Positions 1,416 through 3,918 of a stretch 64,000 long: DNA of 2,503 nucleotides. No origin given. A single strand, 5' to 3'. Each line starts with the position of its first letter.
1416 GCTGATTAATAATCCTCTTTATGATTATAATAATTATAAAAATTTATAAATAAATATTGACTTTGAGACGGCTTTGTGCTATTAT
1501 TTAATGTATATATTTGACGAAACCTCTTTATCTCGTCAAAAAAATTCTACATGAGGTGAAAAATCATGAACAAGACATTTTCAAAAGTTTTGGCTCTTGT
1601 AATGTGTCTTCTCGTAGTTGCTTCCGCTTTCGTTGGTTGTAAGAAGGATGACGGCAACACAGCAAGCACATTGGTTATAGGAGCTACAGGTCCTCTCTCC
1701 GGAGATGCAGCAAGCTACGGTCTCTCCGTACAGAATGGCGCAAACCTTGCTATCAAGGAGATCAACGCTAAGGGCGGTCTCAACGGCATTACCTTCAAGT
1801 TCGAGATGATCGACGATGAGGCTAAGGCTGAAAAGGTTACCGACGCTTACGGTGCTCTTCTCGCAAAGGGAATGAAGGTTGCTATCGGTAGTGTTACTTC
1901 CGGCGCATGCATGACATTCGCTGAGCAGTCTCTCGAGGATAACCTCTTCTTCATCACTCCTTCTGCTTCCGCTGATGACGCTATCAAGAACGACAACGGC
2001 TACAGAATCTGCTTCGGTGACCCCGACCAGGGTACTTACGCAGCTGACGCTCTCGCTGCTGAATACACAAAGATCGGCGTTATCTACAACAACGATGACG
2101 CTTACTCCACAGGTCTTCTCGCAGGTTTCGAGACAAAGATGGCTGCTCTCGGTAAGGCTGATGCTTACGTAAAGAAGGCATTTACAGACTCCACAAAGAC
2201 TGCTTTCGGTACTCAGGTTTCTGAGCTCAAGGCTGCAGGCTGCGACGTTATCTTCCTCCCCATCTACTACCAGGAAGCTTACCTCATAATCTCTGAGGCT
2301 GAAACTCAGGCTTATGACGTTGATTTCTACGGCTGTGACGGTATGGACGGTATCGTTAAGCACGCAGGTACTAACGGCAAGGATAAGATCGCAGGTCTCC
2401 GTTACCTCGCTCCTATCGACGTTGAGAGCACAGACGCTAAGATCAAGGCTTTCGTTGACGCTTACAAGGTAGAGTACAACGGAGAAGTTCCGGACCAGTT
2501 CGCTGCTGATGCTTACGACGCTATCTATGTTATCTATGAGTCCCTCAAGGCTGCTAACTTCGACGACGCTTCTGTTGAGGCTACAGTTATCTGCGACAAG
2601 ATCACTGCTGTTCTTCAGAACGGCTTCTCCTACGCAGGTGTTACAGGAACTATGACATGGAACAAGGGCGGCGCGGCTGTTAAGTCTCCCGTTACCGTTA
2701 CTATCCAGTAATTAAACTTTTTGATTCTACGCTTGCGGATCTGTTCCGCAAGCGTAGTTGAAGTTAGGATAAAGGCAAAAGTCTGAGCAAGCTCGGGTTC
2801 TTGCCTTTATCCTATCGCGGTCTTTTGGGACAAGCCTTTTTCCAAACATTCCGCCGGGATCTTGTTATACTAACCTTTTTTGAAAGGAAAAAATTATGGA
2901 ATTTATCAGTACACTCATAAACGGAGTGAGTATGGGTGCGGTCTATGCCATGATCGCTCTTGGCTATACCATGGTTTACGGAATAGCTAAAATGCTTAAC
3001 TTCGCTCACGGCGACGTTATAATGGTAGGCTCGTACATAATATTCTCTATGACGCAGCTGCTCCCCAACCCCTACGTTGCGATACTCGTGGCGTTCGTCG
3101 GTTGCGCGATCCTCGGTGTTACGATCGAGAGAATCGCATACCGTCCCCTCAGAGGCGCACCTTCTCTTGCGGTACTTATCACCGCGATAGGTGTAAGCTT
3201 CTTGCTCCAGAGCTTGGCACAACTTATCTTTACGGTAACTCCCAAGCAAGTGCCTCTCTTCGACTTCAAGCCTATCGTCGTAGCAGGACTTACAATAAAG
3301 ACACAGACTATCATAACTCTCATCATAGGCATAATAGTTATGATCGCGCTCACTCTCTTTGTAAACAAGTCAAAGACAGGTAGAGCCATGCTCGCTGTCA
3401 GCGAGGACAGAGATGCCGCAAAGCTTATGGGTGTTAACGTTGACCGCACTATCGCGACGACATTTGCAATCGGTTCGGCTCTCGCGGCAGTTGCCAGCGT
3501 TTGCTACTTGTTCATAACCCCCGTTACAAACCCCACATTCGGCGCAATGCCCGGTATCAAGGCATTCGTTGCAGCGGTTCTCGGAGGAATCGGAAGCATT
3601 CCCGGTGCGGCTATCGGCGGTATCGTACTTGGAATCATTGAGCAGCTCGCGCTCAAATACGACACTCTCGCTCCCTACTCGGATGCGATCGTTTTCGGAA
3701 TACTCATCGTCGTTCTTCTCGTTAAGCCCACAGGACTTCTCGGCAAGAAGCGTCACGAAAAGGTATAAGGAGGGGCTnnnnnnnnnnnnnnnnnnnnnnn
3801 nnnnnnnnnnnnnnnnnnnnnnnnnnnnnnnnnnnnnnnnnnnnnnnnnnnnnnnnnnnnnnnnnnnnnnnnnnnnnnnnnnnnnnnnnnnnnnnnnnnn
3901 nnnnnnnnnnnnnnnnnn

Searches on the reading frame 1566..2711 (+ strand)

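Call 84: search_protein_families(library=pfam, proteins=[window:1566-2711:+], max_evalue=0.00001)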
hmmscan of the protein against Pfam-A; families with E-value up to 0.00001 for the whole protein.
window:1566-2711:+ (381 aa): 3 families
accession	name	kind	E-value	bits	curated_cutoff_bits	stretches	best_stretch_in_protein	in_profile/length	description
PF13458.12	Peripla_BP_6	-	3e-38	132.8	31.7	1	36-367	2-324/343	Periplasmic binding protein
PF01094.35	ANF_receptor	-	2.7e-16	60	25.4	1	56-371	3-340/353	Receptor family ligand binding region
PF13433.12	Peripla_BP_5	-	4.4e-07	29.8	27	0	44-113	9-79/363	Periplasmic binding protein domain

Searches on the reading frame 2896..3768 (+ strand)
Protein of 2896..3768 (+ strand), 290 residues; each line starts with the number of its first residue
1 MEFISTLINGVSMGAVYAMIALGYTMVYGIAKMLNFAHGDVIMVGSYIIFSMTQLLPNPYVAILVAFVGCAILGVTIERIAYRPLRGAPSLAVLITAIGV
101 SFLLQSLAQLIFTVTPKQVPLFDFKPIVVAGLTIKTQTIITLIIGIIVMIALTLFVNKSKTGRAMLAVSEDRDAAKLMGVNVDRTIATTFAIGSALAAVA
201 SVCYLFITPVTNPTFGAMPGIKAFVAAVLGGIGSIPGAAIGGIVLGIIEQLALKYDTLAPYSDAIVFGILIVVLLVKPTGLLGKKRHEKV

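Call 84: search_protein_families(library=pfam, proteins=[window:2896-3768:+], max_evalue=0.00001)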
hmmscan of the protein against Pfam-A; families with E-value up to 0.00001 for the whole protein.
window:2896-3768:+ (290 aa): 1 family
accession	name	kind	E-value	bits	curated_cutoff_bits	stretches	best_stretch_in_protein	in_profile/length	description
PF02653.21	BPD_transp_2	-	5.1e-47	160.7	26.8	1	7-274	2-269/269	Branched-chain amino acid transport system / permease component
